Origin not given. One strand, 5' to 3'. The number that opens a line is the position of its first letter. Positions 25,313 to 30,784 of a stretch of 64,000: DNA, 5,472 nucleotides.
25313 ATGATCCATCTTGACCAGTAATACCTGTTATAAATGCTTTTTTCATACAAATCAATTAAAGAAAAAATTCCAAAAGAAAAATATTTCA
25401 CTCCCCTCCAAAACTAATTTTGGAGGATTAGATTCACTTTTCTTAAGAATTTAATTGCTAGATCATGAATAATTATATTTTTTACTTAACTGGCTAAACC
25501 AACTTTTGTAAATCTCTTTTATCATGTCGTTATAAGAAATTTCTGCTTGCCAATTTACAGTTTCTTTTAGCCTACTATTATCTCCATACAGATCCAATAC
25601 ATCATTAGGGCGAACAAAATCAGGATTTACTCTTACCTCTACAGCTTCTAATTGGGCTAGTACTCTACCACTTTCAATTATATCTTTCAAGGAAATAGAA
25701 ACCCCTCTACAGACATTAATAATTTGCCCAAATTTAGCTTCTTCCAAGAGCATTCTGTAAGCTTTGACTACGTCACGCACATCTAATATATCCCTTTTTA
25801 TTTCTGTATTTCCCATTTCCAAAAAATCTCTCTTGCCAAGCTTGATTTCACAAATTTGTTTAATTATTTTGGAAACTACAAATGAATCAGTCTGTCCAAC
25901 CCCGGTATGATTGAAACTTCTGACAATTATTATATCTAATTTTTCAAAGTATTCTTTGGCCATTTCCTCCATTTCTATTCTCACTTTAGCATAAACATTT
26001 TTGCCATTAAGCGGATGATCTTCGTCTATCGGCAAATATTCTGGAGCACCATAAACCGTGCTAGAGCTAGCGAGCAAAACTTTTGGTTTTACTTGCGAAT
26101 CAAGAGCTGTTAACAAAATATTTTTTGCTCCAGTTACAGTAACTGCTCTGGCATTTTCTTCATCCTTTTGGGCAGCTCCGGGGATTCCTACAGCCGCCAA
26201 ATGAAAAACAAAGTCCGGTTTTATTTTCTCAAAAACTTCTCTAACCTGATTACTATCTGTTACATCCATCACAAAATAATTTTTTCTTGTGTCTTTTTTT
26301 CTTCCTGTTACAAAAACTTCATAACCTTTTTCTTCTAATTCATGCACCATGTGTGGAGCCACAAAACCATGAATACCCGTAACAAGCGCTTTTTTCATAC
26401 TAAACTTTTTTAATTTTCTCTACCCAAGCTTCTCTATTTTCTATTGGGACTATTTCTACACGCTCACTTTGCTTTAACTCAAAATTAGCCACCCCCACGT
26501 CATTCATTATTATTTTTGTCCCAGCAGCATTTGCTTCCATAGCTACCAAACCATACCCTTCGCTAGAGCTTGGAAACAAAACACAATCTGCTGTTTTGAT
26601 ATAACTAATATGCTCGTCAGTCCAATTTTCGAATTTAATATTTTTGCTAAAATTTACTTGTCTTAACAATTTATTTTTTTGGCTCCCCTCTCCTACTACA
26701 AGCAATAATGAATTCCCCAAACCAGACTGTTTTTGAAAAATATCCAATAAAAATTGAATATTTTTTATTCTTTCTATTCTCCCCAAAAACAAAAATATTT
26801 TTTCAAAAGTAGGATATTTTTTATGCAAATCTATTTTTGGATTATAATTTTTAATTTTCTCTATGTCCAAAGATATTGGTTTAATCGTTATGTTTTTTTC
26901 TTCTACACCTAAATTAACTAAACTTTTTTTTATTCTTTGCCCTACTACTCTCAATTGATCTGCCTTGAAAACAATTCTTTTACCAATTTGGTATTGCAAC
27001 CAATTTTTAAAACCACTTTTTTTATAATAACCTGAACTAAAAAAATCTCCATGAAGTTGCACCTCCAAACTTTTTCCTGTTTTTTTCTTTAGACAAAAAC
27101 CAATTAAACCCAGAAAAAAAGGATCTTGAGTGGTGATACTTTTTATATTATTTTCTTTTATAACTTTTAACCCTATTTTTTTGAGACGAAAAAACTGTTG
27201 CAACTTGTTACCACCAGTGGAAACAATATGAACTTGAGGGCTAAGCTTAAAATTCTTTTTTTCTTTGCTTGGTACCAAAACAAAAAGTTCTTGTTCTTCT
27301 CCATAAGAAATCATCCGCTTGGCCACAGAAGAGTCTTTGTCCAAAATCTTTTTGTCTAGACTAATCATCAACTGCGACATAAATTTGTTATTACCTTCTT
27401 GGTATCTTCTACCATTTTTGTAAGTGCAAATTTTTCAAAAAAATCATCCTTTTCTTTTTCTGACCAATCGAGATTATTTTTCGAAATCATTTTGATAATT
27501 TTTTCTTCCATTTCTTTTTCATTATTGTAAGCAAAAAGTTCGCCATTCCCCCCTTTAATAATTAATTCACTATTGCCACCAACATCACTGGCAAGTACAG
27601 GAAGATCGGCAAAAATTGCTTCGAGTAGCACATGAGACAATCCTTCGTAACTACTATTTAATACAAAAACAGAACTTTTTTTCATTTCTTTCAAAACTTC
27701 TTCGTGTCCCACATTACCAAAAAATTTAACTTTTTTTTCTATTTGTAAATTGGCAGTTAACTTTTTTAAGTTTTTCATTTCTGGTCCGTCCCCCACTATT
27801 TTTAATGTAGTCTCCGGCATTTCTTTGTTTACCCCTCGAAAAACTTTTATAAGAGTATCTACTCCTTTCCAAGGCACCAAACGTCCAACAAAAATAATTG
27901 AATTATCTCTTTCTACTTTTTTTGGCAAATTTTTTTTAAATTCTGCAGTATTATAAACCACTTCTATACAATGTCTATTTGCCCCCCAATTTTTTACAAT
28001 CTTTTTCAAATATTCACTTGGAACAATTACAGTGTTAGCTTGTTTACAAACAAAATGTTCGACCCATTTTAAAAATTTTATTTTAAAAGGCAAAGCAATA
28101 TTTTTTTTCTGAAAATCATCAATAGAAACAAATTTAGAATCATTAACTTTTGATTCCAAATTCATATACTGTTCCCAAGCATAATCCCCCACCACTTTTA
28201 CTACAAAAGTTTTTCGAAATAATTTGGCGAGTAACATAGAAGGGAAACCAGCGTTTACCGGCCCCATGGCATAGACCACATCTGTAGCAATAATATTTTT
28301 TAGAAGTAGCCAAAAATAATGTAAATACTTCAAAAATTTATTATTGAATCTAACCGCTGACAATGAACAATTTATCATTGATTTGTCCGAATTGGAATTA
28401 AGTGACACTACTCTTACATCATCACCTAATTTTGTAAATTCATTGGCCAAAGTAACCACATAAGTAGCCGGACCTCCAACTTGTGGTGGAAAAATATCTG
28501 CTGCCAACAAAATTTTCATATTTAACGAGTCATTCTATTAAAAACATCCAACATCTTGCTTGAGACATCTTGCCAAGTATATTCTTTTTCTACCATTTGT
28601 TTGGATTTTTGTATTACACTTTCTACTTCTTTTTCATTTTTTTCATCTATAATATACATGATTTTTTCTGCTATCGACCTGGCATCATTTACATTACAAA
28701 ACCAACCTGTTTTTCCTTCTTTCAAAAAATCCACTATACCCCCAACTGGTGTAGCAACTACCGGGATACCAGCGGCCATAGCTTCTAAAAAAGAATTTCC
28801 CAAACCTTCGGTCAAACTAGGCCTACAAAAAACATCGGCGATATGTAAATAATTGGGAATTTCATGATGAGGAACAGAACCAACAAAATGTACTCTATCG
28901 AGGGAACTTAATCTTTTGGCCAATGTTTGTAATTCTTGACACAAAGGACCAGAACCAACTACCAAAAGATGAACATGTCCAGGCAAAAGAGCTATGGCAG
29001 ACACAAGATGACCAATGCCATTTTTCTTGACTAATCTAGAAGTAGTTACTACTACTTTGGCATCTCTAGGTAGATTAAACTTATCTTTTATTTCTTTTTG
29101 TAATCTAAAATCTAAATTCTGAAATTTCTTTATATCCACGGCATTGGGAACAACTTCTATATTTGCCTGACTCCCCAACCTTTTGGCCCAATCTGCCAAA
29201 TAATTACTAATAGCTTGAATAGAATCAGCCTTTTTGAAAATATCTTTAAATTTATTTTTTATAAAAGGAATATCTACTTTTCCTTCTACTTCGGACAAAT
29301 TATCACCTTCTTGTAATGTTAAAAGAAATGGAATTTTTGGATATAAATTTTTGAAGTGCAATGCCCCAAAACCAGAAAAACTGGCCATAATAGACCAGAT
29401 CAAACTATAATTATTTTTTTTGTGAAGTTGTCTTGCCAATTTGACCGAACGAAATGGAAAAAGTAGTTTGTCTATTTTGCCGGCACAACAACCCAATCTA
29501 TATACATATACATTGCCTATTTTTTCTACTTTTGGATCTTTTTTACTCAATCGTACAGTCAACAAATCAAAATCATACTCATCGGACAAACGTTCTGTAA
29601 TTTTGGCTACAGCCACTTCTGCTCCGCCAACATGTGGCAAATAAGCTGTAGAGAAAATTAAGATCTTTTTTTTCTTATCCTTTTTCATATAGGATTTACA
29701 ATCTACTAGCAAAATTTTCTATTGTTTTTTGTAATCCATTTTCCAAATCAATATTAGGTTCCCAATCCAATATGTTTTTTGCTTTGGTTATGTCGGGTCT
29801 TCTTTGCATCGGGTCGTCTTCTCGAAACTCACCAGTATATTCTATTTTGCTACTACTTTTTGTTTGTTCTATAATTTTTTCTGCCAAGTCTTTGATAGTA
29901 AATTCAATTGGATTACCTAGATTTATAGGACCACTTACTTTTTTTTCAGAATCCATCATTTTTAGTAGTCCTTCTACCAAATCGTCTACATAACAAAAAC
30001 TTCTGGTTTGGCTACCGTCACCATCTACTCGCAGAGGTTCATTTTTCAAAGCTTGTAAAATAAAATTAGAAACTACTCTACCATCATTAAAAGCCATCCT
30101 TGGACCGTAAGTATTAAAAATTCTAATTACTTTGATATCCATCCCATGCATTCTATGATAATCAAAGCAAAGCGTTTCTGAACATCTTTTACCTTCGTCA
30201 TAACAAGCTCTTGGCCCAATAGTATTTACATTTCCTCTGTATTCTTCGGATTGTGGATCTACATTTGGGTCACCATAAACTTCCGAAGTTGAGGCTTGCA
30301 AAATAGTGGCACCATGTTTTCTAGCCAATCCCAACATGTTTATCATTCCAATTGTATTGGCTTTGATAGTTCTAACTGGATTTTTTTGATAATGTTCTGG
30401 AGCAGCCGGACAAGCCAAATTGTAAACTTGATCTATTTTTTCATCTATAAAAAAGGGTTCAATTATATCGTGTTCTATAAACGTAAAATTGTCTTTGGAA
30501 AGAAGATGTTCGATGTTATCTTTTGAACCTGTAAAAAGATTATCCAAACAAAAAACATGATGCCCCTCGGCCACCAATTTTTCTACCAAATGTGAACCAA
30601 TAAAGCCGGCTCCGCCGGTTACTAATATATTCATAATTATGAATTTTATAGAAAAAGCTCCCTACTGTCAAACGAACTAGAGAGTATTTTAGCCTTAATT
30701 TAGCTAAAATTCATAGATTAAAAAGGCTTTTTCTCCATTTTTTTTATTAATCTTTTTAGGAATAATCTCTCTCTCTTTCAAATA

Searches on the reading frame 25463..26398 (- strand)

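Call 8: search_protein_families(library=pfam, proteins=[window:25463-26398:-], max_evalue=0.01)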
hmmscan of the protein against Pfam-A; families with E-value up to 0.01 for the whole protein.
window:25463-26398:- (311 aa): 7 families
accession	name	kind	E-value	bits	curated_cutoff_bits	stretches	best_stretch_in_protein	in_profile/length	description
PF16363.11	GDP_Man_Dehyd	-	1.2e-52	179.9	27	1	5-295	1-331/332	GDP-mannose 4,6 dehydratase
PF01370.27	Epimerase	-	4.6e-44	151.1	20.9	1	4-230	1-240/240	NAD dependent epimerase/dehydratase family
PF04321.23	RmlD_sub_bind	-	1.2e-16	61.1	27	1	3-157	2-146/287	RmlD substrate binding domain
PF02719.21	Polysacc_synt_2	-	8.1e-08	32.2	20.2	1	36-112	53-129/293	Polysaccharide biosynthesis protein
PF01073.25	3Beta_HSD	-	1.8e-06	27.7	22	1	6-117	2-122/280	3-beta hydroxysteroid dehydrogenase/isomerase family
PF07993.18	NAD_binding_4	-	0.00032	20.4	20.1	0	54-162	84-205/258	Male sterility protein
PF08659.16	KR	-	0.0055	17.1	22.6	0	36-119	52-144/180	KR domain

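Call 48: search_protein_families(library=ncbifam, proteins=[window:25463-26398:-], max_evalue=1e-10)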
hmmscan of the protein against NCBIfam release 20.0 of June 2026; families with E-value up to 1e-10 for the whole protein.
window:25463-26398:- (311 aa): 10 families
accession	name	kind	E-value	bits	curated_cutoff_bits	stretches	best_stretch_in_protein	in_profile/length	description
TIGR04180.1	EDH_00030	hypoth_equivalog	1.3e-39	136.1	475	1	5-287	2-296/297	NAD-dependent 4,6-dehydratase LegB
TIGR01179.1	galE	equivalog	3.5e-30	105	262.3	1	4-305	2-329/332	UDP-glucose 4-epimerase GalE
TIGR01472.1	gmd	equivalog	3.6e-28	98.8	415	1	42-299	59-337/342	GDP-mannose 4,6-dehydratase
NF047922.1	GDPFucSynFcl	equivalog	1.1e-17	64.5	500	1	2-303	3-304/308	GDP-L-fucose synthase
TIGR01181.1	dTDP_gluc_dehyt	equivalog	6.5e-16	58.3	365.1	1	34-303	47-313/321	dTDP-glucose 4,6-dehydratase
TIGR02197.1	heptose_epim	equivalog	1.1e-15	57.7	274.6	1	5-263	2-276/316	ADP-glyceromanno-heptose 6-epimerase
TIGR01214.1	rmlD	equivalog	7.9e-14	51.4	224.05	1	4-173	2-159/285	dTDP-4-dehydrorhamnose reductase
TIGR03466.1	HpnA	hypoth_equivalog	9.8e-14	51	367.65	1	3-257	2-255/327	hopanoid-associated sugar epimerase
NF043036.1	ErythonDh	equivalog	5.7e-12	45.5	325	1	31-150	46-163/321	D-erythronate dehydrogenase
TIGR02622.1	CDP_4_6_dhtase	equivalog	1.8e-11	43.8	278.45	0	33-303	50-332/352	CDP-glucose 4,6-dehydratase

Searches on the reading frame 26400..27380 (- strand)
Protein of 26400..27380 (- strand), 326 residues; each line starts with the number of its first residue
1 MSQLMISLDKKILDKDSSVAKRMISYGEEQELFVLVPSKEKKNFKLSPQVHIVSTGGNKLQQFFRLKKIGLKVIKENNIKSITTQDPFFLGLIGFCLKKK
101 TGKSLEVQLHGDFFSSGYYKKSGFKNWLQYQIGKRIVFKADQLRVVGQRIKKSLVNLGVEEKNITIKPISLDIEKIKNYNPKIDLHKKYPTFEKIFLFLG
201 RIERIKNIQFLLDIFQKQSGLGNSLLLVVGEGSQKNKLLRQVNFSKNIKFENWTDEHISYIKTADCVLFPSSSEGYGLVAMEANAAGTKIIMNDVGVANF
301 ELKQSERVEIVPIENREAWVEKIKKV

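Call 8: search_protein_families(library=pfam, proteins=[window:26400-27380:-], max_evalue=0.01)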
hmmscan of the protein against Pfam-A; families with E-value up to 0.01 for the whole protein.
window:26400-27380:- (326 aa): 4 families
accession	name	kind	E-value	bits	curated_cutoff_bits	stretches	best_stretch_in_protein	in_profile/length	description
PF00534.26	Glycos_transf_1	-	1.5e-20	73.9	26.4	1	192-326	14-155/172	Glycosyl transferases group 1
PF13692.12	Glyco_trans_1_4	-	1.6e-19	71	27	1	194-325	2-138/142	Glycosyl transferases group 1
PF20706.3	GT4-conflict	-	6.7e-09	35.6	26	1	132-325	139-353/385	Family 4 Glycosyltransferase in conflict systems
PF13439.12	Glyco_transf_4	-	5.6e-05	23.7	28.5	1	49-172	42-167/170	Glycosyltransferase Family 4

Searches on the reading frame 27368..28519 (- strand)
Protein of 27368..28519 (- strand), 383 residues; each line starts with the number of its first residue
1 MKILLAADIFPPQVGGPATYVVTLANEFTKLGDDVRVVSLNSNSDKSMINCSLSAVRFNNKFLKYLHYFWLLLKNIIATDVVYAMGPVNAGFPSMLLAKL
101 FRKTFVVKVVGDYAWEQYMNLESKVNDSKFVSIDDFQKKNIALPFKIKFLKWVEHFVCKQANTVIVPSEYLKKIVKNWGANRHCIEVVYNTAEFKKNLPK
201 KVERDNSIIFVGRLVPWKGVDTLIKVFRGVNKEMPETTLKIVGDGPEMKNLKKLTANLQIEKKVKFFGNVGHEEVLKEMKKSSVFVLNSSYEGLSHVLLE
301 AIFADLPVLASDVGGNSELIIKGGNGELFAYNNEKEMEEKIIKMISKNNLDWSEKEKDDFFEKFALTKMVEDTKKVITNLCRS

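Call 8: search_protein_families(library=pfam, proteins=[window:27368-28519:-], max_evalue=0.01)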
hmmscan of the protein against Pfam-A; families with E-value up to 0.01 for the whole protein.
window:27368-28519:- (383 aa): 5 families
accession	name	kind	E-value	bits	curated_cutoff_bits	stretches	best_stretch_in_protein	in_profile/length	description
PF00534.26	Glycos_transf_1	-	3.2e-41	141.2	26.4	1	198-350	8-161/172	Glycosyl transferases group 1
PF13692.12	Glyco_trans_1_4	-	1.7e-31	109.8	27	1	206-346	2-141/142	Glycosyl transferases group 1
PF13439.12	Glyco_transf_4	-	5e-13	49.9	28.5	1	14-190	1-164/170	Glycosyltransferase Family 4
PF13579.12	Glyco_trans_4_4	-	5.2e-09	37.1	29.7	1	15-190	1-157/158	Glycosyl transferase 4-like domain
PF20706.3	GT4-conflict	-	1.2e-08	34.7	26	1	185-323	177-323/385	Family 4 Glycosyltransferase in conflict systems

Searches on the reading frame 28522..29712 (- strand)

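Call 8: search_protein_families(library=pfam, proteins=[window:28522-29712:-], max_evalue=0.01)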
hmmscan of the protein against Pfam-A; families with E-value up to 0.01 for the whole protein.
window:28522-29712:- (396 aa): 7 families
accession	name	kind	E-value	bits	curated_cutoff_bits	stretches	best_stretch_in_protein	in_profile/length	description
PF00534.26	Glycos_transf_1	-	5.9e-39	133.8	26.4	1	206-371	3-170/172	Glycosyl transferases group 1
PF13692.12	Glyco_trans_1_4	-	4.8e-33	114.9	27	1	219-356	2-141/142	Glycosyl transferases group 1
PF13439.12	Glyco_transf_4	-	5.9e-13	49.6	28.5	1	28-195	1-169/170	Glycosyltransferase Family 4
PF13524.12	Glyco_trans_1_2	-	1.2e-09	38.7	25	1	237-388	6-143/144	Glycosyl transferase-like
PF13579.12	Glyco_trans_4_4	-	1.6e-08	35.5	29.7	1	29-190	1-157/158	Glycosyl transferase 4-like domain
PF20706.3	GT4-conflict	-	3.8e-08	33.2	26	1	157-371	142-352/385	Family 4 Glycosyltransferase in conflict systems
PF19892.4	DUF6365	-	0.0031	16.9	32.5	1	235-319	207-281/404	Family of unknown function (DUF6365)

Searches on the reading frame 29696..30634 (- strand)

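Call 8: search_protein_families(library=pfam, proteins=[window:29696-30634:-], max_evalue=0.01)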
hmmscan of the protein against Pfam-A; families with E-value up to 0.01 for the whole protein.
window:29696-30634:- (312 aa): 8 families
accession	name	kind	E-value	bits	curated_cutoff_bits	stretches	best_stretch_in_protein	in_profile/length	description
PF16363.11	GDP_Man_Dehyd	-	2.8e-57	195.1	27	1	4-304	1-332/332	GDP-mannose 4,6 dehydratase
PF01370.27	Epimerase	-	1.3e-54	185.6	20.9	1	3-240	1-240/240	NAD dependent epimerase/dehydratase family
PF04321.23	RmlD_sub_bind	-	3.5e-14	53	27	1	1-263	1-237/287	RmlD substrate binding domain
PF01073.25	3Beta_HSD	-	6.4e-11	42.2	22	1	4-220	1-222/280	3-beta hydroxysteroid dehydrogenase/isomerase family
PF07993.18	NAD_binding_4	-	2.9e-09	36.9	20.1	2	64-177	86-209/258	Male sterility protein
PF02719.21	Polysacc_synt_2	-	8.6e-08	32.1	20.2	1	3-109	1-120/293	Polysaccharide biosynthesis protein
PF05368.20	NmrA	-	0.00045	20.3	27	1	2-75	4-75/298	NmrA-like family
PF00106.31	adh_short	-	0.00065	19.7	26.6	1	3-65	3-66/195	short chain dehydrogenase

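Call 48: search_protein_families(library=ncbifam, proteins=[window:29696-30634:-], max_evalue=1e-10)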
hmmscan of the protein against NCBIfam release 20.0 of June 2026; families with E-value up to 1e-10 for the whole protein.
window:29696-30634:- (312 aa): 15 families
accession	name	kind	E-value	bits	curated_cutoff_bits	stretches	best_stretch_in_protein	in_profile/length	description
TIGR01181.1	dTDP_gluc_dehyt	equivalog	7.9e-41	140.2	365.1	1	2-308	1-311/321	dTDP-glucose 4,6-dehydratase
TIGR04180.1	EDH_00030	hypoth_equivalog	2e-40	138.7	475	1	3-294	1-295/297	NAD-dependent 4,6-dehydratase LegB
NF008872.0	PRK11908.1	equivalog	2.5e-34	118.8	294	1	2-309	3-336/349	bifunctional UDP-4-keto-pentose/UDP-xylose synthase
NF005998.1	PRK08125.1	equivalog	6.2e-34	117.4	777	1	2-308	317-649/649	bifunctional UDP-4-amino-4-deoxy-L-arabinose formyltransferase/UDP-glucuronic acid oxidase ArnA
TIGR01179.1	galE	equivalog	6.6e-34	117.2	262.3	1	2-303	1-320/332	UDP-glucose 4-epimerase GalE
NF011728.1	PRK15181.1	equivalog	1.2e-30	106.7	760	1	3-308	18-337/348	Vi polysaccharide biosynthesis UDP-N-acetylglucosaminuronic acid C-4 epimerase TviC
TIGR02197.1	heptose_epim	equivalog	3.1e-26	92.3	274.6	1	3-309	1-314/316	ADP-glyceromanno-heptose 6-epimerase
NF007490.0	PRK10084.1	subfamily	1.7e-25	89.8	649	1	1-308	1-334/361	dTDP-glucose 4,6-dehydratase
NF007582.0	PRK10217.1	equivalog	2.9e-21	76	698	1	2-308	3-331/355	dTDP-glucose 4,6-dehydratase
NF007956.0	PRK10675.1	subfamily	2.8e-17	62.8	394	1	1-304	1-325/338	UDP-glucose 4-epimerase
NF047922.1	GDPFucSynFcl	equivalog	4.9e-17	62.3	500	1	3-309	5-302/308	GDP-L-fucose synthase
TIGR02622.1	CDP_4_6_dhtase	equivalog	1.5e-14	53.9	278.45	1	2-308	6-330/352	CDP-glucose 4,6-dehydratase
NF008360.0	PRK11150.1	equivalog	6.7e-13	48.5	452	1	3-267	2-262/310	ADP-glyceromanno-heptose 6-epimerase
TIGR01777.1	yfcH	hypoth_equivalog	1.8e-12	47.5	207.35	0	3-131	1-127/292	TIGR01777 family oxidoreductase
NF047837.1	UDPAcbARedWbcJ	equivalog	9.7e-11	41.2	500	0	144-261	102-218/372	UDP-2-acetamido-2,6-beta-L-arabino-hexul-4-ose reductase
